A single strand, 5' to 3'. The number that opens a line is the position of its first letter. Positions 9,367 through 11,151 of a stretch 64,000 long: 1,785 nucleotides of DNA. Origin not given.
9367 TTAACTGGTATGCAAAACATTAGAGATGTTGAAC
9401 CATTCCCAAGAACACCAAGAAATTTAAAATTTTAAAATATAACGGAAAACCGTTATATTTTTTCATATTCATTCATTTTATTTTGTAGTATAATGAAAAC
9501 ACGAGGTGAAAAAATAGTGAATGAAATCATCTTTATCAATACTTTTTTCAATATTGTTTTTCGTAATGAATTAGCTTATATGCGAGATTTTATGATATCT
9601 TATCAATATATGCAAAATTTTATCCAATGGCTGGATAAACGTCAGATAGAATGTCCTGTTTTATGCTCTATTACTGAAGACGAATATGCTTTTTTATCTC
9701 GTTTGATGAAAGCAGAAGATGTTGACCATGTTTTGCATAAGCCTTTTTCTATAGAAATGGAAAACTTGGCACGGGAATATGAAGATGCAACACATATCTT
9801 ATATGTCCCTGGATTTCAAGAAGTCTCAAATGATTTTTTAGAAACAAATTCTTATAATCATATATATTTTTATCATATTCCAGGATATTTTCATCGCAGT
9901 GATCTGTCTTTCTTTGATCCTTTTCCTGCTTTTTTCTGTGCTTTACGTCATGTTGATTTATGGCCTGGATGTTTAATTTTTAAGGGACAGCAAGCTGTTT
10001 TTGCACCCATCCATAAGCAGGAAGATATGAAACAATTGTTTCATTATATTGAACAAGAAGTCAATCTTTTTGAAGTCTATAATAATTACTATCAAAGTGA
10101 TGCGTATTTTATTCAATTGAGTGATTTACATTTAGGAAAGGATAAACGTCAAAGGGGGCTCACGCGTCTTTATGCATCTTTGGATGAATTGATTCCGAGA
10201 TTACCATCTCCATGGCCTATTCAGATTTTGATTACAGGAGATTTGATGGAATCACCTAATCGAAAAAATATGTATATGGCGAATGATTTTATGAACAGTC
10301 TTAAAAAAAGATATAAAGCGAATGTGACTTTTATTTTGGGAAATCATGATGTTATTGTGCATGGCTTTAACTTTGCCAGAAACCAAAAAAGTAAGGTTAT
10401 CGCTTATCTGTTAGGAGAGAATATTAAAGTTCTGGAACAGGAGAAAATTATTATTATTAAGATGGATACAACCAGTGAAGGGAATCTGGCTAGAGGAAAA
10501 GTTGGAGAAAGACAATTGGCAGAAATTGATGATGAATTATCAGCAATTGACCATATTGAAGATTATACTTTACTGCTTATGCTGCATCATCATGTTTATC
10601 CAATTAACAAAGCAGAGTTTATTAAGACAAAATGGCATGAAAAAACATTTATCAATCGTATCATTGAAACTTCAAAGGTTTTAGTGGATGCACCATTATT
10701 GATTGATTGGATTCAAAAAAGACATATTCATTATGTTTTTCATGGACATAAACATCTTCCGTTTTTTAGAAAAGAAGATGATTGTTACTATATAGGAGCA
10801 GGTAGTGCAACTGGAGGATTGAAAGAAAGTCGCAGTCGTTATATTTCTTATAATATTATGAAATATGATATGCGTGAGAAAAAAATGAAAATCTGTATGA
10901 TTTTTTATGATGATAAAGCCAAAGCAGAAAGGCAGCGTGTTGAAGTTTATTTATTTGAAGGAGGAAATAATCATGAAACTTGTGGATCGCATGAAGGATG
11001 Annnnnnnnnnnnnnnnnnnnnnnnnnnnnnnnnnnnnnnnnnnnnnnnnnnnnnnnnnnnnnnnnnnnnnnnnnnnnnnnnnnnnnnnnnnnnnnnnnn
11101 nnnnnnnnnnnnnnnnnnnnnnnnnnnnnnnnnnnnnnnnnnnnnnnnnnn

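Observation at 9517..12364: Overlapping phosphoesterase + middle-component::dehydrogenase gene pair: a candidate repurposed ABC-3C/Lamassu-like module without its ATPase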

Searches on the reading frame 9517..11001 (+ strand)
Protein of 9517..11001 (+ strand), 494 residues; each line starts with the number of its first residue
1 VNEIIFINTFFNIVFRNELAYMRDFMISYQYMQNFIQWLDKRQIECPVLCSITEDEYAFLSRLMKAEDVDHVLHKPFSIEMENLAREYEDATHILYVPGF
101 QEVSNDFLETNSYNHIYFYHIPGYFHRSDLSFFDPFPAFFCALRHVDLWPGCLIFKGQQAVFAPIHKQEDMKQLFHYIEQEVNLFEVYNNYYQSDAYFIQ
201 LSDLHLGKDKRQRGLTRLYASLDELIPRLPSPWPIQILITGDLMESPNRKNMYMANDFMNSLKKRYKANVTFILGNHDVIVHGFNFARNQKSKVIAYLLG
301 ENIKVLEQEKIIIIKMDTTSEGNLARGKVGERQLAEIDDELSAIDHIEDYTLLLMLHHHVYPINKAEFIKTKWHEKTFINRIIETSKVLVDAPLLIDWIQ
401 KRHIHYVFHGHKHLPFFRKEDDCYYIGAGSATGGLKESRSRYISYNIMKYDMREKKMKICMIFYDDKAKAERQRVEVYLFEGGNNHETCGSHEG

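Call 3: search_protein_families(library=pfam, proteins=[window:9517-11001:+], max_evalue=1)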
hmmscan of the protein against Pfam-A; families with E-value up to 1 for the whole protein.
window:9517-11001:+ (494 aa): 3 families
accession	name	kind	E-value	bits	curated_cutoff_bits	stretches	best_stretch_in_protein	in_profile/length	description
PF00149.33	Metallophos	-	4.3e-10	40.8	21.5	1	198-414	3-190/191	Calcineurin-like phosphoesterase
PF12850.12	Metallophos_2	-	9.8e-07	29.3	27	1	201-443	6-147/154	Calcineurin-like phosphoesterase superfamily domain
PF24171.1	Fn3-III_PB4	-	0.15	12.4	27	0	360-393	43-76/125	Straight fiber protein PB4 third Fn3-like domain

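Call 4: search_protein_families(library=padloc, proteins=[window:9517-11001:+], max_evalue=1)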
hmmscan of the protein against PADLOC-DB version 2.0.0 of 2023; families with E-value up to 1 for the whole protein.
window:9517-11001:+ (494 aa): 1 family
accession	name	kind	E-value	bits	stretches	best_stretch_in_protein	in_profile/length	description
PDLC04908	PDC-S10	-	0.0001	19.7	1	238-305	34-99/223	-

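Call 5: search_protein_families(library=ncbifam, proteins=[window:9517-11001:+], max_evalue=1)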
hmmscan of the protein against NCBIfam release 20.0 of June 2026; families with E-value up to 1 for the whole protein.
window:9517-11001:+ (494 aa): 10 families
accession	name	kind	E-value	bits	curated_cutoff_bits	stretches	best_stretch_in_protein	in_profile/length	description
NF053862.1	DS9_1_antiphage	equivalog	4.8e-20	71.9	420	2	325-419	363-447/486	anti-phage phosphoesterase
NF008359.0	PRK11148.1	equivalog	3.7e-07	29.9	225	1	197-369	16-176/275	3',5'-cyclic-AMP phosphodiesterase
TIGR04123.1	P_estr_lig_assc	hypoth_equivalog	5.5e-07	29.2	150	1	191-279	16-110/207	ligase-associated DNA damage response endonuclease PdeM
NF033458.1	lipid_A_LpxG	equivalog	0.00036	19.9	350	1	199-279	48-119/321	UDP-2,3-diacylglucosamine diphosphatase LpxG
TIGR00619.1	sbcd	subfamily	0.00084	19.2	77.65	1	201-279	6-87/252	exonuclease subunit SbcD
TIGR00024.1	SbcD_rel_arch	hypoth_equivalog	0.00093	19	115.2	1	202-313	21-139/224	putative phosphoesterase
TIGR03729.1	acc_ester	subfamily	0.0011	18.5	148.25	1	237-314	36-106/239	putative phosphoesterase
NF006988.0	PRK09453.1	equivalog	0.0015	18.4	117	1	399-437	114-152/183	phosphodiesterase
TIGR03767.1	P_acnes_RR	hypoth_equivalog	0.0028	16.3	330.75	1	282-365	278-353/496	TIGR03767 family metallophosphoesterase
NF006151.0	PRK08296.1-3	equivalog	0.041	12.4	693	1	268-400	286-411/604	hypothetical protein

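Call 10: find_homologous_proteins(query=window:9517-10998:+, max_evalue=0.001)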
Query window:9517-10998:+ (494 aa): 199 proteins with E <= 0.001 among 3755 candidates; the best 120 are listed.
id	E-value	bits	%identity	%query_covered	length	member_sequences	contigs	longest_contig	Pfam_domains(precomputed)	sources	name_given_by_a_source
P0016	0.0e+0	1043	90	100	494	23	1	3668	PF12850.13,PF00149.34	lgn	-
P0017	2.5e-275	932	81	100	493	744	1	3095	PF12850.13,PF00149.34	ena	-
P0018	1.3e-265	900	78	99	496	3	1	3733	PF12850.13,PF00149.34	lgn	-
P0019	1.1e-264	897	79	99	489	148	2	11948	PF12850.13,PF00149.34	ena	-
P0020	2.5e-259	879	78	98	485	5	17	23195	PF12850.13,PF00149.34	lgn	-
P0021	9.3e-248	841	73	100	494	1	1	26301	PF12850.13,PF00149.34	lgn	-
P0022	4.0e-231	786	70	97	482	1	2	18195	PF12850.13,PF00149.34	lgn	-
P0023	4.9e-230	783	70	99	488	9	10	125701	PF12850.13,PF00149.34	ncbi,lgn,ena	-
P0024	1.1e-228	778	69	99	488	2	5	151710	PF12850.13,PF00149.34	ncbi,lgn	ncbi:MAG: metallophosphoesterase family protein [Longibaculum sp.]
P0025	6.3e-228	776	69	98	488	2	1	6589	PF12850.13,PF00149.34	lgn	-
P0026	8.6e-227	772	69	99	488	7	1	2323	PF12850.13,PF00149.34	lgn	-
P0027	1.7e-226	771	69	97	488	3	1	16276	PF12850.13,PF00149.34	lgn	-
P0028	2.1e-225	767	69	99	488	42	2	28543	PF12850.13,PF00149.34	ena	-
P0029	3.4e-225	767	68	99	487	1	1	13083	PF12850.13,PF00149.34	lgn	-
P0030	2.1e-224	764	69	97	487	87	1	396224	PF12850.13,PF00149.34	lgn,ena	-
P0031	3.1e-224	763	69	97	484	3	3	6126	PF12850.13,PF00149.34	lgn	-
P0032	8.4e-224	762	69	97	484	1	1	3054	PF12850.13,PF00149.34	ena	-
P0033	2.9e-223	760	69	97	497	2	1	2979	PF12850.13,PF00149.34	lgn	-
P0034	2.3e-222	757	68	97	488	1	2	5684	PF12850.13,PF00149.34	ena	-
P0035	1.6e-220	751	68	97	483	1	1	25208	PF12850.13,PF00149.34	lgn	-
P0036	1.8e-219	748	67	98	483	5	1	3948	PF12850.13,PF00149.34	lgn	-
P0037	1.5e-218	745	67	98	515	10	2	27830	PF12850.13,PF00149.34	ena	-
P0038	4.4e-217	740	68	97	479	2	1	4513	PF12850.13,PF00149.34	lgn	-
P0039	6.4e-216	736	66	97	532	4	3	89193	PF12850.13,PF00149.34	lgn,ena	-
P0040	5.3e-215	733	66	98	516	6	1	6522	PF12850.13,PF00149.34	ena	-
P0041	2.0e-214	731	66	97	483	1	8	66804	PF12850.13,PF00149.34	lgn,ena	-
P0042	3.0e-214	731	66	97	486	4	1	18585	PF12850.13,PF00149.34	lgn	-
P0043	6.7e-214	729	66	97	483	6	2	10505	PF12850.13,PF00149.34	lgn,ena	-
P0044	1.4e-213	728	67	97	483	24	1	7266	PF00149.34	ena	-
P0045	6.6e-213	726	66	99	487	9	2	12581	PF12850.13,PF00149.34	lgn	-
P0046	3.6e-211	720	65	98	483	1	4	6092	PF12850.13,PF00149.34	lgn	-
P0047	6.3e-211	720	65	97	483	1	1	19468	PF12850.13,PF00149.34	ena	-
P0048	3.0e-210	717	66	97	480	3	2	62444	PF12850.13,PF00149.34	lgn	-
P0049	1.3e-209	715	65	97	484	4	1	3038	PF12850.13,PF00149.34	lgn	-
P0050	1.9e-209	715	64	99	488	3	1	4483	PF12850.13,PF00149.34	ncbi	ncbi:MAG: metallophosphoesterase [Coprobacillus sp.]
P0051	2.1e-209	715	65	97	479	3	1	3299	PF12850.13,PF00149.34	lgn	-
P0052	3.3e-209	714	65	97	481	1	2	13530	PF12850.13,PF00149.34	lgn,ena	-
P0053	5.2e-209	713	64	99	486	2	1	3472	PF12850.13,PF00149.34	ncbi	-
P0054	1.6e-208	712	65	97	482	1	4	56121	PF12850.13,PF00149.34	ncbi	ncbi:MAG: metallophosphoesterase [Coprobacillus sp.]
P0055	2.4e-208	711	63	98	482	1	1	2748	PF12850.13,PF00149.34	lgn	-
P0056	3.6e-208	711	63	99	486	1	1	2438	PF12850.13,PF00149.34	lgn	-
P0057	2.2e-206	705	63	97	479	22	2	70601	PF12850.13,PF00149.34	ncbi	-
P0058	3.1e-206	704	64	99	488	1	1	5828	PF12850.13,PF00149.34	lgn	-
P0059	1.7e-205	702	64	98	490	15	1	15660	PF12850.13,PF00149.34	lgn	-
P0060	4.4e-205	700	64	97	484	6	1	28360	PF12850.13,PF00149.34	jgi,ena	-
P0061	1.3e-203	695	65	98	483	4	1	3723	PF12850.13,PF00149.34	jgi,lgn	jgi:Predicted phosphohydrolases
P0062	4.7e-203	694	62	99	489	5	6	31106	PF12850.13,PF00149.34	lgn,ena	-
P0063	5.6e-202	690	63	97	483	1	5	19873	PF12850.13,PF00149.34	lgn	-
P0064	1.1e-200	686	62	99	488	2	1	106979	PF12850.13,PF00149.34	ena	-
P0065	1.5e-191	656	59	97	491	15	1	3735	PF12850.13,PF00149.34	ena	-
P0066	5.8e-191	654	60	97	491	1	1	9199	PF12850.13,PF00149.34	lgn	-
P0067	9.5e-191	653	60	94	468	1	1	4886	PF12850.13,PF00149.34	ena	-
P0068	7.1e-188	644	60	96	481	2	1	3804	PF12850.13,PF00149.34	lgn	-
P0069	4.8e-187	641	59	98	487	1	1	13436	PF12850.13,PF00149.34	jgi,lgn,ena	-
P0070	3.9e-186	638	59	100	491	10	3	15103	PF12850.13,PF00149.34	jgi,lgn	-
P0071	1.9e-185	636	58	97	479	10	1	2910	PF12850.13,PF00149.34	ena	-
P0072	2.6e-183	629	57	98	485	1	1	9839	PF12850.13,PF00149.34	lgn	-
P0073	7.3e-181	620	57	97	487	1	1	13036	PF12850.13,PF00149.34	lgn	-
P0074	1.2e-178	613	57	98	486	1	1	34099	PF12850.13,PF00149.34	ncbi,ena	-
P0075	4.5e-178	611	58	98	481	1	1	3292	PF12850.13,PF00149.34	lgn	-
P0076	1.4e-176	606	56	95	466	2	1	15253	PF12850.13,PF00149.34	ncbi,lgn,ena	-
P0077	3.3e-176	605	57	97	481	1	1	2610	PF12850.13,PF00149.34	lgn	-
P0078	1.5e-175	603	56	98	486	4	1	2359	PF00149.34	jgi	jgi:predicted phosphodiesterase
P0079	8.9e-175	600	57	97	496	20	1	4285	PF00149.34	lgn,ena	-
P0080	2.3e-173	596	56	97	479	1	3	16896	PF12850.13,PF00149.34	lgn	-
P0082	1.0e-172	594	55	97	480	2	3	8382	PF00149.34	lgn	-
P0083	2.5e-169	582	56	97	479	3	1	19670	PF00149.34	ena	-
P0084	2.7e-169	582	54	99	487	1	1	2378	PF12850.13,PF00149.34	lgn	-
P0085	4.3e-167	575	63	81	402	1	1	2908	PF00149.34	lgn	-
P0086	2.2e-162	559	54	97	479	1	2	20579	PF12850.13,PF00149.34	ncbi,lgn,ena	-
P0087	1.3e-155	537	83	56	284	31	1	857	PF12850.13,PF00149.34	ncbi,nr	ncbi:metallophosphoesterase, partial [Coprobacillus cateniformis]|nr:metallophosphoesterase [Coproba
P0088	4.4e-155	535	52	97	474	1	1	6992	PF12850.13,PF00149.34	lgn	-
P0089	1.7e-153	530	53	97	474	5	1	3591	PF12850.13,PF00149.34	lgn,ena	-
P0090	1.5e-152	527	51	97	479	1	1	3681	PF12850.13,PF00149.34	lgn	-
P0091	1.7e-143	497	48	99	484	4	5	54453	PF12850.13,PF00149.34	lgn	-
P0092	5.6e-142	492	48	98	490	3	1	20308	PF12850.13,PF00149.34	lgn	-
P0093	1.5e-138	481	48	96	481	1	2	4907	PF12850.13,PF00149.34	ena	-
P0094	1.6e-138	481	47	97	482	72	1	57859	PF12850.13,PF00149.34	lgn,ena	-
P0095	2.3e-138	480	47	97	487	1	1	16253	PF12850.13,PF00149.34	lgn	-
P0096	4.4e-138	479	46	97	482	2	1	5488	PF12850.13,PF00149.34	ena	-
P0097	8.7e-138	478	47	97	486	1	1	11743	PF12850.13,PF00149.34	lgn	-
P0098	1.8e-137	477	47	97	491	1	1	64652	PF12850.13,PF00149.34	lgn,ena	-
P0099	2.0e-137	477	47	98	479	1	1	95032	PF12850.13,PF00149.34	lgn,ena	-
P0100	1.1e-136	475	45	98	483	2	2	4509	PF12850.13,PF00149.34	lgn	-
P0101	2.0e-136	474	45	99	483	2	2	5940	PF12850.13,PF00149.34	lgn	-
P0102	2.7e-136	473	47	97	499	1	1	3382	PF12850.13,PF00149.34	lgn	-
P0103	4.6e-136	473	46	97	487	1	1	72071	PF12850.13,PF00149.34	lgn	-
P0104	6.1e-133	462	45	98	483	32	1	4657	PF00149.34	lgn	-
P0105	3.2e-132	460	46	97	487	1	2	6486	PF12850.13,PF00149.34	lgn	-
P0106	5.5e-132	459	45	97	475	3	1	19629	PF12850.13,PF00149.34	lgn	-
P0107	2.1e-131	457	46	98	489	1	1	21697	PF12850.13,PF00149.34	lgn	-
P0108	3.4e-131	457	45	97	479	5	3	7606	PF12850.13,PF00149.34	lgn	-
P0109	3.6e-131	457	44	97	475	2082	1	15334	PF12850.13,PF00149.34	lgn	-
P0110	8.1e-131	455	47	93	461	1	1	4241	PF12850.13,PF00149.34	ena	-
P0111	1.4e-130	455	46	97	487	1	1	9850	PF12850.13,PF00149.34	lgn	-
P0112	2.0e-130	454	46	98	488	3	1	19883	PF12850.13,PF00149.34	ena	-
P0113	1.2e-129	451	44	97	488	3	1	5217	PF12850.13,PF00149.34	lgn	-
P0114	2.0e-129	451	44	97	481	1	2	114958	PF12850.13,PF00149.34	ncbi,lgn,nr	ncbi:MAG: metallophosphoesterase [Thomasclavelia sp.]|nr:metallophosphoesterase [Thomasclavelia sp.]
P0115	7.9e-129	449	44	98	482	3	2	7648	PF12850.13,PF00149.34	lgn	-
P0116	1.2e-128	448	44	98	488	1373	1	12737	PF12850.13,PF00149.34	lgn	-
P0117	1.3e-128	448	47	97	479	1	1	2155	PF12850.13,PF00149.34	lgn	-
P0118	2.4e-128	447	45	97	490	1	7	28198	PF12850.13,PF00149.34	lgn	-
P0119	2.4e-128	447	45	97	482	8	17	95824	PF00149.34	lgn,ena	-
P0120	1.7e-127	444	44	98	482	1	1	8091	PF12850.13,PF00149.34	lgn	-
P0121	4.1e-127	443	45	98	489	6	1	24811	PF12850.13,PF00149.34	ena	-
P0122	5.3e-127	443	45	97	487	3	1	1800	PF12850.13,PF00149.34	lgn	-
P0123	6.3e-127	443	42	97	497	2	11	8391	PF12850.13,PF00149.34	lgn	-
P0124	1.4e-126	441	44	97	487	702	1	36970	PF12850.13,PF00149.34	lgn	-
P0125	1.8e-126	441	43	98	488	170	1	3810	PF12850.13,PF00149.34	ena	-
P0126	5.1e-126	440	43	98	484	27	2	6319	PF12850.13,PF00149.34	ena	-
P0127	6.5e-126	439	44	98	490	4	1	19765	PF12850.13,PF00149.34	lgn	-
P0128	7.1e-126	439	44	97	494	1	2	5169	PF12850.13,PF00149.34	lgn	-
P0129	9.9e-126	439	44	98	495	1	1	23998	PF12850.13,PF00149.34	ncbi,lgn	ncbi:MAG: metallophosphoesterase family protein [Coprobacillaceae bacterium]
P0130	1.2e-125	438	44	98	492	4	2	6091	PF00149.34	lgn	-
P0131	1.7e-125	438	44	97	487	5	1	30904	PF12850.13,PF00149.34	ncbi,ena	-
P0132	6.8e-125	436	46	92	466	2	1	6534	PF12850.13,PF00149.34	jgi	-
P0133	9.1e-125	435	44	97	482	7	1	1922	PF12850.13,PF00149.34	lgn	-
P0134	9.5e-125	435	45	97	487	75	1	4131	PF12850.13,PF00149.34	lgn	-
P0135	1.1e-124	435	43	97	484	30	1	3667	PF12850.13,PF00149.34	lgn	-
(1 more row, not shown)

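Call 12: find_encoding_contigs(protein=P0024, flank=8000, max_places=3)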
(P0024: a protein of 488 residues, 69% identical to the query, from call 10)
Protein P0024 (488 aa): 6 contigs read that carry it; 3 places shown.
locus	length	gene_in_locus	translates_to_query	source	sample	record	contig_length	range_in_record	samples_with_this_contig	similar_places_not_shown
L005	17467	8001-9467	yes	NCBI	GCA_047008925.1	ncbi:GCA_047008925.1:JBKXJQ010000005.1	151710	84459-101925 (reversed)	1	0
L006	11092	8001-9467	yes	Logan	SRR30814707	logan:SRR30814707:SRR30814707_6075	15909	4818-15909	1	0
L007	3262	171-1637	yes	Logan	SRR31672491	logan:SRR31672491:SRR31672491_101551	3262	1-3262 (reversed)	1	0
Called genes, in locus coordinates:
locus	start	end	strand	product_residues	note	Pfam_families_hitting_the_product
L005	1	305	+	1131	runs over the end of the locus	PF17210:SdrD_B (faint), PF17802:SpaA, PF22904:NOMO1-like_2nd (faint), PF17802:SpaA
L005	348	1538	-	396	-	PF00871:Acetate_kinase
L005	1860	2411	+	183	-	PF07155:ECF-ribofla_trS, PF12822:ECF_trnsprt, PF09515:Thia_YuaJ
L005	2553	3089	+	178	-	PF04167:DUF402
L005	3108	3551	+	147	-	PF02367:TsaE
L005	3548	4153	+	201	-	PF00814:TsaD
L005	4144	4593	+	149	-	PF13302:Acetyltransf_3 (weak), PF13420:Acetyltransf_4, PF00583:Acetyltransf_1, PF13673:Acetyltransf_10, PF13508:Acetyltransf_7, PF08445:FR47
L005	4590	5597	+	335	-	PF22521:HypF_C_2 (faint), PF00814:TsaD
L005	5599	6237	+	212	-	PF06971:Put_DNA-bind_N, PF02629:CoA_binding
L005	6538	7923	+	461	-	PF01336:tRNA_anti-codon, PF00152:tRNA-synt_2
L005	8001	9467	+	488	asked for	PF00149:Metallophos, PF12850:Metallophos_2 (faint)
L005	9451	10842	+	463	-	PF00389:2-Hacid_dh, PF02826:2-Hacid_dh_C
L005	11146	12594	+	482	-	-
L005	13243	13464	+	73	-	PF12668:DUF3791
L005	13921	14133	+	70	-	-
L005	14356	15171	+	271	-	-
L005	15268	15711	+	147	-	PF03862:SpoVAC_SpoVAEB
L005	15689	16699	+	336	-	PF07451:SpoVAD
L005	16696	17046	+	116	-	PF03862:SpoVAC_SpoVAEB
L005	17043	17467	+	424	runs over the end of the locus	PF03323:GerA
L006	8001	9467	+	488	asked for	PF00149:Metallophos, PF12850:Metallophos_2 (faint)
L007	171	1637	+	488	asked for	PF00149:Metallophos, PF12850:Metallophos_2 (faint)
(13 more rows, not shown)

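Call 13: find_encoding_contigs(protein=P0114, flank=8000, max_places=3)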
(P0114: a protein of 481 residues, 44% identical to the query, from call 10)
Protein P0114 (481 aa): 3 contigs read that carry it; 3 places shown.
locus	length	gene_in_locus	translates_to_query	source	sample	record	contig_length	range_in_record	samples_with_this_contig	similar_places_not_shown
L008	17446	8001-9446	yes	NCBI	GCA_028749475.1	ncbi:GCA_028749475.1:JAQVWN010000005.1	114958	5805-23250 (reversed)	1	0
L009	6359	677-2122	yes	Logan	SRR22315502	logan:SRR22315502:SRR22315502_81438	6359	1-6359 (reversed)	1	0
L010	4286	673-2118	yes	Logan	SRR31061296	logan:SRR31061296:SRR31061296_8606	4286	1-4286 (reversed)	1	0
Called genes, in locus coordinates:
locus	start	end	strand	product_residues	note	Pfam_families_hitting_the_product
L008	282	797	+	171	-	-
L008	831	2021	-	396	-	PF00871:Acetate_kinase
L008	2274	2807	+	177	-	PF09515:Thia_YuaJ, PF12822:ECF_trnsprt (weak)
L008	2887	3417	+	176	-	PF04167:DUF402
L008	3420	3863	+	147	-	PF02367:TsaE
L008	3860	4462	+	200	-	PF00814:TsaD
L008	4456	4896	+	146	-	PF12746:GNAT_acetyltran (weak), PF13673:Acetyltransf_10, PF00583:Acetyltransf_1, PF13508:Acetyltransf_7, PF08445:FR47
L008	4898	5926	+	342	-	PF00814:TsaD, PF22521:HypF_C_2 (weak)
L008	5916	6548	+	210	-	PF06971:Put_DNA-bind_N, PF02629:CoA_binding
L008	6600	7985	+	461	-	PF01336:tRNA_anti-codon, PF00152:tRNA-synt_2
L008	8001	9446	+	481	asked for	PF00149:Metallophos, PF12850:Metallophos_2 (weak)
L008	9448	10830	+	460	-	PF00389:2-Hacid_dh, PF02826:2-Hacid_dh_C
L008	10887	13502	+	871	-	PF00690:Cation_ATPase_N, PF00122:E1-E2_ATPase, PF00702:Hydrolase, PF13246:Cation_ATPase, PF00689:Cation_ATPase_C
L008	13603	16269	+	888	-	PF01326:PPDK_N, PF00391:PEP-utilizers, PF02896:PEP-utilizers_C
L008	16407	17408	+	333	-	PF02481:DNA_processg_A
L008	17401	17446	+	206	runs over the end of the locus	PF01694:Rhomboid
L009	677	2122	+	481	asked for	PF00149:Metallophos, PF12850:Metallophos_2 (weak)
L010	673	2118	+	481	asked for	PF00149:Metallophos, PF12850:Metallophos_2 (weak)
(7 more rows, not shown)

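Call 22: search_protein_families(library=pfam, proteins=[L008:9448-9900:+, L005:9451-9900:+], max_evalue=1)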
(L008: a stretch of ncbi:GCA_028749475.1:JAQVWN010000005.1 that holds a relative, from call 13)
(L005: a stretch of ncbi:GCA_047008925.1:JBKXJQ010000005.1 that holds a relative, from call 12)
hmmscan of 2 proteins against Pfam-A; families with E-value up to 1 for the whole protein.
L008:9448-9900:+ (151 aa): 2 families
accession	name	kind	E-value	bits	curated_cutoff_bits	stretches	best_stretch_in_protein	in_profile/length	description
PF08587.17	UBA_2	-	0.031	14.7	23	1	45-77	13-40/45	Ubiquitin associated domain (UBA)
PF09526.16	DUF2387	-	0.12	12.9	25.9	1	41-66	17-41/72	Probable metal-binding protein (DUF2387)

L005:9451-9900:+ (150 aa): 2 families
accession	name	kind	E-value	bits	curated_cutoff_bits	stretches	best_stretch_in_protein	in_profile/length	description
PF20131.4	MC3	-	8.9e-05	22.4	23.2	1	16-100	20-106/159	ABC-three component (ABC-3C) system Middle Component 3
PF20899.2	PMT_C2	-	0.16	11.5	27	1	41-142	170-265/385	Pasteurella multocida toxin, C2 domain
